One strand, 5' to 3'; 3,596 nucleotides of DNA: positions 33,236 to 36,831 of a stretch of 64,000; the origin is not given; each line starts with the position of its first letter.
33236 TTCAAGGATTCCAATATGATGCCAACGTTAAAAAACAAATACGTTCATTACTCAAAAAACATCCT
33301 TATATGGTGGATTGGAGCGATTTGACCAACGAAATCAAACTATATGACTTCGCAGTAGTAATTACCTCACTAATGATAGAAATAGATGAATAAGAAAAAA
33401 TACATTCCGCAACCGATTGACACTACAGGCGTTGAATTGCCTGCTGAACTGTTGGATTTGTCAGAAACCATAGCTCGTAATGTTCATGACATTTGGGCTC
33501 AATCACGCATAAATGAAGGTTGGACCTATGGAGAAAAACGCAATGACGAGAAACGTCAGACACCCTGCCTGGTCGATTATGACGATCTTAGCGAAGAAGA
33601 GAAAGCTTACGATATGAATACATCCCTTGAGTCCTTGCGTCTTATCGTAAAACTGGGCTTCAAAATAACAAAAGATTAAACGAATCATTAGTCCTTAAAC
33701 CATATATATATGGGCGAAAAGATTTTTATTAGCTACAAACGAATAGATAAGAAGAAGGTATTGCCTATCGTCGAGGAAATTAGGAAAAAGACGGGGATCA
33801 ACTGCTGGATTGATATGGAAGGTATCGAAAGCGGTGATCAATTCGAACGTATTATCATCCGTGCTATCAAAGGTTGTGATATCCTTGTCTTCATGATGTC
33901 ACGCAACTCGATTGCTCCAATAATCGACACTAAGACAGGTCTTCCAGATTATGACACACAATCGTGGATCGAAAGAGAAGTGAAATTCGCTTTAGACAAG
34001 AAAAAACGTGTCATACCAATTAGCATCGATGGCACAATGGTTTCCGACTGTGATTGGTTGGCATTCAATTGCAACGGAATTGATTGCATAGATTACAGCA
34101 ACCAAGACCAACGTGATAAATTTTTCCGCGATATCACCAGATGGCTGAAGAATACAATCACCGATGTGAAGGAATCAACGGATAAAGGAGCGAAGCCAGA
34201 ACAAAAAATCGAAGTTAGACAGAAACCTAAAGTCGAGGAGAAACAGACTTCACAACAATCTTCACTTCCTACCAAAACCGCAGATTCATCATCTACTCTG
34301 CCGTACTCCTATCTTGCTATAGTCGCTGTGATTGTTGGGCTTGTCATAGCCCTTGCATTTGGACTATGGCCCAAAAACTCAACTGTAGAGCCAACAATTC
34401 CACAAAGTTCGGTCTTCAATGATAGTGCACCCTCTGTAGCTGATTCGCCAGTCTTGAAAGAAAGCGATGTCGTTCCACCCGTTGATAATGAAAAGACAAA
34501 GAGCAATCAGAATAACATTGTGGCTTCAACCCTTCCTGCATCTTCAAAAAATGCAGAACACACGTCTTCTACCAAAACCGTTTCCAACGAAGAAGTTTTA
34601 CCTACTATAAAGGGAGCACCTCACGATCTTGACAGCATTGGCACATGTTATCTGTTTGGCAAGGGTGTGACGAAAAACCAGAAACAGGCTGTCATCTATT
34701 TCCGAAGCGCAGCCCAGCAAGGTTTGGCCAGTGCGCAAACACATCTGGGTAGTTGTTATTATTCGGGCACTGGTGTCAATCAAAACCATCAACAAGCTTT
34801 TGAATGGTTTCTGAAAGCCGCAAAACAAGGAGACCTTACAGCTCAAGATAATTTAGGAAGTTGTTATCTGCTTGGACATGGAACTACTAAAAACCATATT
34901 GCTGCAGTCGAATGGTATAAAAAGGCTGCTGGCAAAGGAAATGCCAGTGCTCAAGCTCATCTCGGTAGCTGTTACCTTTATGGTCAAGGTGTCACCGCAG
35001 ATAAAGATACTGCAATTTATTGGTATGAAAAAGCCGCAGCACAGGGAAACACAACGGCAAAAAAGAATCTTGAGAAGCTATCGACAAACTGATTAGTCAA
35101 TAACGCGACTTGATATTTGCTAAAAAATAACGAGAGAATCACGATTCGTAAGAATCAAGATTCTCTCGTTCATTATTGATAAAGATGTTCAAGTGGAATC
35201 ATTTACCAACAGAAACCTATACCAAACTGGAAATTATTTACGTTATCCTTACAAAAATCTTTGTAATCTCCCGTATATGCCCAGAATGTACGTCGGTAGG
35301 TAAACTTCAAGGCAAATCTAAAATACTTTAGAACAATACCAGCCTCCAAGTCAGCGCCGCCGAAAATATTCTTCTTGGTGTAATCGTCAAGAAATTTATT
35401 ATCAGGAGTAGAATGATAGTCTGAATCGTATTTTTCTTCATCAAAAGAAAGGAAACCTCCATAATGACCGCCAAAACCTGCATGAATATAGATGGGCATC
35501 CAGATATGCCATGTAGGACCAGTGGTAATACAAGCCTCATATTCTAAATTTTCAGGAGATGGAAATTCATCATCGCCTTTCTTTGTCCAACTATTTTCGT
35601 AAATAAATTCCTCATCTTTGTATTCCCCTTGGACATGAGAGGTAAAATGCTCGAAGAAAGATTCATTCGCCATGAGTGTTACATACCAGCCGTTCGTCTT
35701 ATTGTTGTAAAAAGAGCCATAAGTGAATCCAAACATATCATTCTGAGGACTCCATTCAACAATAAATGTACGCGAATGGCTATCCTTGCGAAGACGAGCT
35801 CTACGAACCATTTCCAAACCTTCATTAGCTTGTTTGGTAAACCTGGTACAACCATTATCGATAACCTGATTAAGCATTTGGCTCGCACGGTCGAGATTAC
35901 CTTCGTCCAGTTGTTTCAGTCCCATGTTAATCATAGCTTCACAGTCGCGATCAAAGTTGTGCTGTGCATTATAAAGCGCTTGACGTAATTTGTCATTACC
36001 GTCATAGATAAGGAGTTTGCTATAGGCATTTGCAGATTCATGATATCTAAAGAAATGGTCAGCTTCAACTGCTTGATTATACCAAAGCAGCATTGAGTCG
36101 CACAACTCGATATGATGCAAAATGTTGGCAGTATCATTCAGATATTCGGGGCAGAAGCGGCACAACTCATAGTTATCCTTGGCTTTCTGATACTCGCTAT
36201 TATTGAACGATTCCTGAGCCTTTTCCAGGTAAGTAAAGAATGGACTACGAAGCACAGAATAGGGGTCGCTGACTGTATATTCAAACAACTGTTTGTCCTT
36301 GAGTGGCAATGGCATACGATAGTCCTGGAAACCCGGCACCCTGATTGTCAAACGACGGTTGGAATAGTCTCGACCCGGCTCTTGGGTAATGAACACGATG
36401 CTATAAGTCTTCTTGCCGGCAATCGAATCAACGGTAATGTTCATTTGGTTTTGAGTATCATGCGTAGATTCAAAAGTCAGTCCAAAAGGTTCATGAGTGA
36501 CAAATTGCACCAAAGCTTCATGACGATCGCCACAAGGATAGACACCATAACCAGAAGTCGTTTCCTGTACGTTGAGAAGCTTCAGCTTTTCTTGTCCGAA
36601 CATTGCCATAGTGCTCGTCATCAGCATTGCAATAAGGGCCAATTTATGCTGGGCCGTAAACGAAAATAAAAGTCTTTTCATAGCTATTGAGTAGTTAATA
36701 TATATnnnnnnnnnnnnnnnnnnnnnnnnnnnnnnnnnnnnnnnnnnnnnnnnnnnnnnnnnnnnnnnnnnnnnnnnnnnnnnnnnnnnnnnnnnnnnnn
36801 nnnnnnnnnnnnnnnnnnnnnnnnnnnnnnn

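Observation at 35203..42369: Five-gene, translationally coupled operon encoding only exported proteins of unknown function: candidate novel envelope complex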

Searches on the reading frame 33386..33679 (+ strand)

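Call 11: search_protein_families(library=padloc, proteins=[window:33386-33679:+], max_evalue=0.1)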
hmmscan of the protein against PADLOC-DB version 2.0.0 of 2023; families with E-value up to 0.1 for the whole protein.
window:33386-33679:+ (97 aa): 0 families

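Call 42: search_protein_families(library=pfam, proteins=[window:33386-33679:+], max_evalue=0.001)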
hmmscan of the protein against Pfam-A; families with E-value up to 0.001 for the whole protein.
window:33386-33679:+ (97 aa): 1 family
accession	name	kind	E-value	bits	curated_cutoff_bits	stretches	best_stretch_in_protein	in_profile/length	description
PF02026.21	RyR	-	1.7e-33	115.1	27.4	1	6-96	1-91/91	RyR domain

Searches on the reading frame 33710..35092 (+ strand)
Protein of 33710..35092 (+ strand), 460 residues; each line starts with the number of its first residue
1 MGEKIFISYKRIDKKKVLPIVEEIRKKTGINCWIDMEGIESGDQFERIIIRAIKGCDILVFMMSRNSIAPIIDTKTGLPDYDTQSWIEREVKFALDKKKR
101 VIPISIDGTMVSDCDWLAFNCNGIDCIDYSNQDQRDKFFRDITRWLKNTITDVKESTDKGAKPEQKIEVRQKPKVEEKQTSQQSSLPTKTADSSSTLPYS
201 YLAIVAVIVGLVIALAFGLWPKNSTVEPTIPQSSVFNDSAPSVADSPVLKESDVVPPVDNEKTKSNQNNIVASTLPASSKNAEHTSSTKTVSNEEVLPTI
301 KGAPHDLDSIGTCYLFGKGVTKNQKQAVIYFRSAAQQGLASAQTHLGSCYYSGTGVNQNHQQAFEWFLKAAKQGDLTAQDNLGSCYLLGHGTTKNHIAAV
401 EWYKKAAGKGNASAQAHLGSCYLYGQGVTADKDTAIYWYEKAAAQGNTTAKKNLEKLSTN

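Call 11: search_protein_families(library=padloc, proteins=[window:33710-35092:+], max_evalue=0.1)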
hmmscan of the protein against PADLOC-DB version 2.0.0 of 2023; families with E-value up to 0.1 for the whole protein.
window:33710-35092:+ (460 aa): 9 families
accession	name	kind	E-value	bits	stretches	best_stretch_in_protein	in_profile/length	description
PDLC02012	SAVED5--SAVED_TIR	-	4.6e-06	24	1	4-64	15-74/404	-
PDLC00434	ThsB1|ThsB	-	0.00025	18.3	1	4-62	140-198/396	TIR-like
PDLC02421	Aga_TIR-PNTD1-PNTD2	-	0.00085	16.5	1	4-125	5-116/430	Class I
PDLC02403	Aga_TIR-PNTD1-PNTD2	-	0.0017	15.4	1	28-132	28-119/443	Class I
PDLC00417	ThsB1|ThsB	-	0.0022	15.6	1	5-104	169-259/303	TIR-like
PDLC00426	ThsB1|ThsB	-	0.0059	13.9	1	5-104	240-331/352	TIR-like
PDLC05062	PDC-S66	-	0.0081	13.6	1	5-56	151-202/282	-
PDLC00430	ThsB1|ThsB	-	0.022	12.3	0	4-35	66-97/269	TIR-like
PDLC00727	Effector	-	0.027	10.9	1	5-54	176-225/590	TIR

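Call 42: search_protein_families(library=pfam, proteins=[window:33710-35092:+], max_evalue=0.001)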
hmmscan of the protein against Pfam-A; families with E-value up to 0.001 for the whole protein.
window:33710-35092:+ (460 aa): 2 families
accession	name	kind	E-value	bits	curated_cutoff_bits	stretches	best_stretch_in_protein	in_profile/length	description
PF08238.18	Sel1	-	2.8e-43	145.2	30.7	4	412-447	1-36/36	Sel1 repeat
PF13676.11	TIR_2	-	3.4e-17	63.5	28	1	5-137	1-117/122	TIR domain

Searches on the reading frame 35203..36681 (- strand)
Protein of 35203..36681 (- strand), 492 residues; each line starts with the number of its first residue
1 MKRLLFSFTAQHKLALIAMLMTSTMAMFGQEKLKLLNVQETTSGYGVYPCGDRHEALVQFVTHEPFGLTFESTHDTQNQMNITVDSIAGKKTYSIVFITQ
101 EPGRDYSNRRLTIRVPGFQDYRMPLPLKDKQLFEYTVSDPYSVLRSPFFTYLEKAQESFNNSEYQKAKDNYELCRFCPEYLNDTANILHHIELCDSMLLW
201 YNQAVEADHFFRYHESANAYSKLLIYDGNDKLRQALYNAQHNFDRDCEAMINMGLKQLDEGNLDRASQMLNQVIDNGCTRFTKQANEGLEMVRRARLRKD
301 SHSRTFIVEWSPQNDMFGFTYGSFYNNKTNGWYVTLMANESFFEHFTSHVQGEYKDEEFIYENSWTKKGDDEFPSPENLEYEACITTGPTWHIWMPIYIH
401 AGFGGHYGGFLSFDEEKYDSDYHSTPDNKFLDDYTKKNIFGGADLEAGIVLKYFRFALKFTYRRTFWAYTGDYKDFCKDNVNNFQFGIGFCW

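Call 3: search_protein_families(library=pfam, proteins=[window:35203-36681:-], max_evalue=1)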
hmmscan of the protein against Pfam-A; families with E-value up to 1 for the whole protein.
window:35203-36681:- (492 aa): 1 family
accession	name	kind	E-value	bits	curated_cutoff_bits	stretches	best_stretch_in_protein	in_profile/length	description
PF07719.23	TPR_2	-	0.16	12.6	27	0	199-229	3-33/34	Tetratricopeptide repeat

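Call 4: search_protein_families(library=ncbifam, proteins=[window:35203-36681:-], max_evalue=1)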
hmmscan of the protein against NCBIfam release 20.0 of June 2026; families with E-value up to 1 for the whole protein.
window:35203-36681:- (492 aa): 1 family
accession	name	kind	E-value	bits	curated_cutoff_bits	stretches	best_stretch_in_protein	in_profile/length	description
NF040959.1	MamA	equivalog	0.01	15.3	200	1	230-328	54-152/204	magnetosome protein MamA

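Call 10: find_homologous_proteins(query=window:35203-36681:-)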
Query window:35203-36681:- (492 aa): 44 proteins with E <= 0.001 among 2299 candidates.
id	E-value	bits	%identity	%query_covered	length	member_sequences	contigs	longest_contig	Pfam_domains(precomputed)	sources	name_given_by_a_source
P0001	0.0e+0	1171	100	100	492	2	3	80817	-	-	-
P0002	6.6e-288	974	81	100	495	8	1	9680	-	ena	-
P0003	2.6e-282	955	81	100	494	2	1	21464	-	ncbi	-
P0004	2.4e-281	952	80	100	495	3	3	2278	-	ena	-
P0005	1.4e-280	949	79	100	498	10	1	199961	-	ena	-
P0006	9.0e-241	818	69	100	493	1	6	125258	-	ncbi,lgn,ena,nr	ncbi:MAG: hypothetical protein IKX59_09430 [Bacteroidales bacterium]|nr:hypothetical protein [Bacter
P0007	1.3e-216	738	65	100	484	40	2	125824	-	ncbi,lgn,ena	-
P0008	9.8e-212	722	63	100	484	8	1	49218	-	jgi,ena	jgi:hypothetical protein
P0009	3.3e-204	698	63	97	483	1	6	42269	-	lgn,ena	-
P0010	3.2e-187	641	56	100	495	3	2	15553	-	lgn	-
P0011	5.6e-157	542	51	100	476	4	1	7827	-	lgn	-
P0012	5.8e-156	538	49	97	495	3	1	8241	PF07719.24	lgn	-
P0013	6.2e-155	535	48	100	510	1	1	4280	PF00515.35,PF07719.24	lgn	-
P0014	4.5e-154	532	49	98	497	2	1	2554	PF07719.24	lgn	-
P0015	8.5e-153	528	49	100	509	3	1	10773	-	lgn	-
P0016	1.7e-148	514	49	98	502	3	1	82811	PF07719.24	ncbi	-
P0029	3.1e-104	368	40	93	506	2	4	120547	PF07719.24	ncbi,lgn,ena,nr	ncbi:MAG: hypothetical protein IJP70_06850 [Bacteroidales bacterium]|nr:hypothetical protein [Bacter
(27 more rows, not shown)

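Call 11: search_protein_families(library=padloc, proteins=[window:35203-36681:-], max_evalue=0.1)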
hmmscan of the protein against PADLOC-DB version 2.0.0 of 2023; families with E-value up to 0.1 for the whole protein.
window:35203-36681:- (492 aa): 0 families

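Call 12: find_encoding_contigs(protein=P0029, flank=10000, max_places=3)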
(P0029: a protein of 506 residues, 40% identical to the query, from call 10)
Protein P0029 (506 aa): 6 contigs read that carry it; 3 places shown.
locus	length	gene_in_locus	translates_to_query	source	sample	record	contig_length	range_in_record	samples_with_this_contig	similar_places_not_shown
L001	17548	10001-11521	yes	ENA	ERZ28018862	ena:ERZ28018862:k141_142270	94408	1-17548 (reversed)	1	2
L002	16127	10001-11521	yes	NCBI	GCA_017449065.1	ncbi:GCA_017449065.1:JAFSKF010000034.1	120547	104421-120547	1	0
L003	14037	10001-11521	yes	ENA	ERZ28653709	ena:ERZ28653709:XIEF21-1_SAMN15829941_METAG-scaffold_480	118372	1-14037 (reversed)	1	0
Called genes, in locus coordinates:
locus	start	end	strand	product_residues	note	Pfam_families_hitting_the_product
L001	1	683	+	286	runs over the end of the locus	PF01790:LGT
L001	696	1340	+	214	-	PF00834:Ribul_P_3_epim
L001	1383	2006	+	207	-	PF02525:Flavodoxin_2 (weak), PF03358:FMN_red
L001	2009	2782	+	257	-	PF05099:TerB, PF00226:DnaJ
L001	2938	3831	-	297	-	-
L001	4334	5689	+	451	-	-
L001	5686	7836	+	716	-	PF08238:Sel1 (faint)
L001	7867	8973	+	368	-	-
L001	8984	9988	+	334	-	-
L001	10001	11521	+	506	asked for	PF07719:TPR_2 (faint)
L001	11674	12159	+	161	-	PF00255:GSHPx, PF00578:AhpC-TSA (weak)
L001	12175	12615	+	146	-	PF22381:Staph_reg_Sar_Rot, PF01047:MarR, PF12802:MarR_2, PF13463:HTH_27 (weak)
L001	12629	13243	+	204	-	PF00255:GSHPx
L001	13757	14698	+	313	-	PF02357:NusG (weak)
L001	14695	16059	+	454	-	PF02397:Bac_transf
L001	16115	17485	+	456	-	PF04055:Radical_SAM (weak)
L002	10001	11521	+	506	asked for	PF07719:TPR_2 (faint)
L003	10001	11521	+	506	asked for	PF07719:TPR_2 (faint)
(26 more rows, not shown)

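Call 13: find_encoding_contigs(protein=P0016, flank=10000, max_places=2)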
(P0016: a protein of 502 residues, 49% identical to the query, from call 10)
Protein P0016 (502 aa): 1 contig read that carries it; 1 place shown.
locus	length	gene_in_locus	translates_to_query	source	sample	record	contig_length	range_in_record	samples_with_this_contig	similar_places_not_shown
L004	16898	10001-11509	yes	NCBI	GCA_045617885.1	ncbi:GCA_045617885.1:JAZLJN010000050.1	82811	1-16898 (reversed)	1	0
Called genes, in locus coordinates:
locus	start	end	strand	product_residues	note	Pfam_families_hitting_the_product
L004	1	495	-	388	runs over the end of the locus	PF12698:ABC2_membrane_3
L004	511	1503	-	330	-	PF00364:Biotin_lipoyl (faint), PF25973:BSH_CzcB (weak), PF25984:BSH_YknX (faint), PF25881:HH_YBHG, PF25876:HH_MFP_RND (weak)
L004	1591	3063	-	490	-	PF02321:OEP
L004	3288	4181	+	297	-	PF00165:HTH_AraC (faint), PF12833:HTH_18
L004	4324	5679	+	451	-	-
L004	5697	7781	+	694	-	PF08238:Sel1 (faint)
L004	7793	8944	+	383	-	-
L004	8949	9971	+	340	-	-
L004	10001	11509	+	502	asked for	PF07719:TPR_2 (faint)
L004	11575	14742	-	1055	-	-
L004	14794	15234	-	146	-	-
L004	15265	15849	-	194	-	PF01227:GTP_cyclohydroI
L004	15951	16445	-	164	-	-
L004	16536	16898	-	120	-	?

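Call 24: search_solved_structures(query=A1, max_evalue=1)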
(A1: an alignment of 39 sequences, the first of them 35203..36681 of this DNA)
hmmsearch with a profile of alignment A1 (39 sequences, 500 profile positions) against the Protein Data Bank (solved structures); distinct sequences matched with E-value up to 1: 40.
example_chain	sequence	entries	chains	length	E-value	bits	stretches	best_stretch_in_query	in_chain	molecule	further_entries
7obi_A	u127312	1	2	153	4.5e-05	25.9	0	237-284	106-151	CTPR-rv4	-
9gzg_A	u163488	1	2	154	0.00018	23.9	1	187-231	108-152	Engineered CTPR protein with glutamic acids for conductivity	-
2wqh_A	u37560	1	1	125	0.00035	22.9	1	229-283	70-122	CTPR3Y3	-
8bu0_A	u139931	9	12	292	0.00036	22.9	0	187-230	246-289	Consensus tetratricopeptide repeat protein | Crystal structure of an 8-repeat consensus TPR superhelix with Zinc. | Monomer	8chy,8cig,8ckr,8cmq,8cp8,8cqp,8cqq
1na0_A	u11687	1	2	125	0.00055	22.3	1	188-230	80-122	designed protein CTPR3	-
1na3_A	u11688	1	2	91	0.002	20.4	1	188-230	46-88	designed protein CTPR2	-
6v8e_A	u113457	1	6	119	0.0025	20.1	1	188-230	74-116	Designed protein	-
9qhc_A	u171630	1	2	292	0.0025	20.1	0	187-230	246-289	Engineered tetratricopeptide repeat protein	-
9up5_A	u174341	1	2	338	0.0035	19.6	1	225-285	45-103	Lipopolysaccharide assembly protein B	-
8ump_A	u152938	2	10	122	0.0065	18.7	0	236-283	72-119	T33-ml35-redesigned-TPR-domain-fold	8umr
2fo7_A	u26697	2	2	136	0.0067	18.7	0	196-249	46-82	SYNTHETIC CONSENSUS TPR PROTEIN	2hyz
7wzb_B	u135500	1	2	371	0.01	18.1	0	225-281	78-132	Lipopolysaccharide assembly protein B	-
8ch0_A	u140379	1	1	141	0.011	18.1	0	237-264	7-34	Consensus tetratricopeptide repeat protein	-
6g5s_A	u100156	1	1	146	0.011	18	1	167-279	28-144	Cell division coordinator CpoB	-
3kd7_A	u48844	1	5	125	0.012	17.9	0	188-231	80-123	CTPR390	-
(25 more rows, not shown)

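Call 34: predict_structure(alignment_id=A1)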
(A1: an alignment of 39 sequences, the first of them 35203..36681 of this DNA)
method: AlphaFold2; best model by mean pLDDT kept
length: 492 residues; sequences in the alignment: 39
mean_pLDDT: 87.9   pTM: 0.53
mean pLDDT of the five models: 87.9, 86.6, 86.3, 85.5, 85.2
residues with pLDDT >= 90: 276; 70-90: 182; 50-70: 31; < 50: 3
segments of 3 or more residues with pLDDT < 50: none
pLDDT, mean of each block of 10 residues (from residue 1): 62 73 59 77 79 89 88 87 84 92 87 90 90 88 73 92 94 92 92 96 95 94 92 95 96 96 95 93 95 85 91 93 87 95 84 82 86 89 96 91 95 84 60 86 96 93 93 91 95 85
secondary structure, 60 per line:
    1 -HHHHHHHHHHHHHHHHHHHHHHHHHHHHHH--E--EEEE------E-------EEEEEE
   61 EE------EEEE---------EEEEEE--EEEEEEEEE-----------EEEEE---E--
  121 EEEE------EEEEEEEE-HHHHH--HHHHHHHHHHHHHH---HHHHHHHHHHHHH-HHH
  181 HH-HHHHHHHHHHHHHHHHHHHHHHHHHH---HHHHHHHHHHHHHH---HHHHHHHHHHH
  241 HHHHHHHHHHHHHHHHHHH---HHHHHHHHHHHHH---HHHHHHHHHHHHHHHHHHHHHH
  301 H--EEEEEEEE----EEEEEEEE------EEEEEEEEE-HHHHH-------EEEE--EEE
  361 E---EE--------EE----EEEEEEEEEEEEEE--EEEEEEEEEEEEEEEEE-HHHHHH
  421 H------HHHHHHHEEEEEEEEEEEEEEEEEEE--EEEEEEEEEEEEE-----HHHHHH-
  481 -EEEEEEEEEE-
elements in order: H2-31 E37-40 E55-62 E69-72 E82-87 E90-98 E110-114 E121-124 E131-138 H140-144 H147-160 H164-176 H178-182 H184-209 H213-226 H230-259 H263-275 H279-301 E304-311 E316-323 E330-338 H340-344 E352-355 E358-361 E381-394 E397-413 H415-421 H428-434 E435-453 E456-468 H474-479 E482-491

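Call 38: fold_search(model_id=the predicted structure, library=pdb)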
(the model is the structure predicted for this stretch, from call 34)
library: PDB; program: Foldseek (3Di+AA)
matches with E <= 10: 1007; with E <= 0.001: 9
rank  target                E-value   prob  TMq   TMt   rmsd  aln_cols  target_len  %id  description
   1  2mnh_MODEL_1_A        1.6e-05  1.00  0.18  0.51  10.0       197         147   15  Refined structure of outer membrane protein x in nanodisc by measuring residual dipolar couplings (released 2015-03-18)
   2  4rlc                  2.1e-05  1.00  0.21  0.66   5.6       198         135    8  Crystal structure of the N-terminal beta-barrel domain of Pseudomonas aeruginosa OprF (released 2015-04-22)
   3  2n2l_MODEL_1_A        3.8e-05  1.00  0.22  0.61   7.1       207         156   12  NMR structure of yersinia pestis ail (attachment invasion locus) in decylphosphocholine micelles calculated wi (released 2015-07-22)
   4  1qjp                  6.0e-05  1.00  0.19  0.56   5.5       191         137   10  HIGH RESOLUTION STRUCTURE OF THE OUTER MEMBRANE PROTEIN A (OMPA) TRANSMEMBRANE DOMAIN (released 2000-06-30)
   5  1qj9                  9.3e-05  1.00  0.21  0.62   6.2       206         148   14  CRYSTAL STRUCTURE OF THE OUTER MEMBRANE PROTEIN OMPX FROM ESCHERICHIA COLI (released 1999-10-06)
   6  3qra                  2.8e-04  1.00  0.20  0.58   7.8       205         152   12  The crystal structure of Ail, the attachment invasion locus protein of Yersinia pestis (released 2011-11-23)
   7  9b8a                  3.4e-04  0.89  0.16  0.15  24.2       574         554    7  Cryo-EM structure of E. coli cellulose synthase subunit C (released 2025-02-19)
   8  3qrc_A                8.7e-04  1.00  0.20  0.58   7.1       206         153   10  The crystal structure of Ail, the attachment invasion locus protein of Yersinia pestis, in complex with the heparin an (released 2011-11-23)
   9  2ge4_MODEL_1_A        8.7e-04  0.99  0.17  0.38  11.4       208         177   11  High-resolution solution structure of outer membrane protein A transmembrane domain (released 2006-04-11)
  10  7pge                  1.3e-03  0.63  0.13  0.25  21.2       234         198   12  copper transporter PcoB (released 2022-07-06)
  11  3pf1_A                3.1e-03  0.98  0.17  0.19  14.4       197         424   14  E. coli FadL Asp348Ala mutant (released 2011-05-25)
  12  3pgs_B                3.9e-03  0.97  0.15  0.17  14.8       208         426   12  Phe3Gly mutant of EcFadL (released 2011-05-25)
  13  5o68_F                4.1e-03  0.60  0.14  0.22  17.2       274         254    7  Crystal Structure of the Pseudomonas functional amyloid secretion protein FapF - R157A mutant (released 2017-08-23)
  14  5o68_C                4.4e-03  0.41  0.13  0.20  16.9       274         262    7  Crystal Structure of the Pseudomonas functional amyloid secretion protein FapF - R157A mutant (released 2017-08-23)
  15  8qxp                  4.6e-03  0.99  0.19  0.45   7.6       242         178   11  Crystal structure of the outer membrane porin OmpW from Klebsiella pneumoniae (released 2024-01-24)
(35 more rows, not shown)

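Call 56: search_protein_families(library=pfam, proteins=[L001:2938-3879:-], max_evalue=0.1)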
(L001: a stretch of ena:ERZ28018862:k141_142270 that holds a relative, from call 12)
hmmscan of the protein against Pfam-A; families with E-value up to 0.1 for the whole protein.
L001:2938-3879:- (313 aa): 0 families
